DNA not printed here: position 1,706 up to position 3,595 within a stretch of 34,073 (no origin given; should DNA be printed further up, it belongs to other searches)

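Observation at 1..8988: Tandem array of S/L gene pairs encoding an unclassified repeat family exported through T9SS-type CTDs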

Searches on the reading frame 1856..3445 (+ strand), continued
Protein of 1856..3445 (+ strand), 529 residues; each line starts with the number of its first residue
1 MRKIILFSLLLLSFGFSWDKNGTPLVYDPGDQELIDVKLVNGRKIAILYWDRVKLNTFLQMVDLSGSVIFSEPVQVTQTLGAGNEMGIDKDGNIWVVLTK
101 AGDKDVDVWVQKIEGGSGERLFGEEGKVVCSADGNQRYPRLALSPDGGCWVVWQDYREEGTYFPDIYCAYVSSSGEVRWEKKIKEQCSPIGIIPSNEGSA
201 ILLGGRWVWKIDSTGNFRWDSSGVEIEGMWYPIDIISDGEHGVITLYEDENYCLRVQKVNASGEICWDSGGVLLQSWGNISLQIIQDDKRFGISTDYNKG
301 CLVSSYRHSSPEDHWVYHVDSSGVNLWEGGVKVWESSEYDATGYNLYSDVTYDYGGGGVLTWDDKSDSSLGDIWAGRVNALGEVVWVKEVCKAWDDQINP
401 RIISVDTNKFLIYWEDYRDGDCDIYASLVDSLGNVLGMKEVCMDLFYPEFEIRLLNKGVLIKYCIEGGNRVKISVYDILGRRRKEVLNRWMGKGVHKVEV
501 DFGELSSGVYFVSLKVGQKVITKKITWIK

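Call 65: search_solved_structures(query=A1, max_evalue=1, show_alignments=2)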
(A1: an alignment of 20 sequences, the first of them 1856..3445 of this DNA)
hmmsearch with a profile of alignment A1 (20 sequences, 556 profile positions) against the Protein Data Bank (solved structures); distinct sequences matched with E-value up to 1: 8.
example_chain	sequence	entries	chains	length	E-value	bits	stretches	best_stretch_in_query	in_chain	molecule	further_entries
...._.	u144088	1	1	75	5e-07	31.6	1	478-554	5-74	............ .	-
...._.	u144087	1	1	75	2.8e-06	29.1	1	477-554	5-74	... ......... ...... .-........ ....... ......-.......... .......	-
9whd_A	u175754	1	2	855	0.00053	21.6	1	447-554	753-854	GH167 glycoside hydrolase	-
5uyt_A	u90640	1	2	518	0.00056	21.5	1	472-545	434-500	Ice-binding protein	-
5jvk_A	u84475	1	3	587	0.00083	21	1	459-554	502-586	Uncharacterized protein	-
8qb1_A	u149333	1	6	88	0.098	14.1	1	479-554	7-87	Mirolase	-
7pzj_A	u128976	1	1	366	0.53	11.7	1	469-551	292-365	Lipase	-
8xi2_E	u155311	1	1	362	0.79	11.1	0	193-257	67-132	U5-40K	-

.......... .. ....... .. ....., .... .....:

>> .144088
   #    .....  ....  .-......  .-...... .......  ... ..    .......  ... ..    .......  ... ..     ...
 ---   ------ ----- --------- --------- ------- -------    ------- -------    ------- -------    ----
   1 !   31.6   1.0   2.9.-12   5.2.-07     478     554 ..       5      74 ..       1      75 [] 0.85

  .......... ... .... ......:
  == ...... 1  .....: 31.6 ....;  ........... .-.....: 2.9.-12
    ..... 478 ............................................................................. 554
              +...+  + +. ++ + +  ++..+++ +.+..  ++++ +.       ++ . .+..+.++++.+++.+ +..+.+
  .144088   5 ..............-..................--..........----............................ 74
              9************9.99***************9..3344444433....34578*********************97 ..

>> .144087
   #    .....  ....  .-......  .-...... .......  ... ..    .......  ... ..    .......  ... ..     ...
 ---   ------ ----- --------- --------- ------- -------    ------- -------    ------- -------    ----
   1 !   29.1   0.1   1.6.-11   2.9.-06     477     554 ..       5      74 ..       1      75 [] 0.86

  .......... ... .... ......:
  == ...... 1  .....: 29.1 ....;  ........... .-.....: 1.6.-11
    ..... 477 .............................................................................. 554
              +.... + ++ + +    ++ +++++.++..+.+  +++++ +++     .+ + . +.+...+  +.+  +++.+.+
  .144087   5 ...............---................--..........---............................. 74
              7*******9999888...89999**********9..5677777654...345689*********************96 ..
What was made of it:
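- On Sialidase / GH / PL propeller enzymes: No sequence hit to solved structures outside the CTD (call 65).
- Closest known: T9SS type A CTD cargo proteins. Same: The profile also matches solved CTD chains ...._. and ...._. (call 65).
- There is no sequence match to any solved structure outside the CTD (call 65).
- Tried and rejected: Profile search of PDB sequences: only CTDs matched (call 65).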
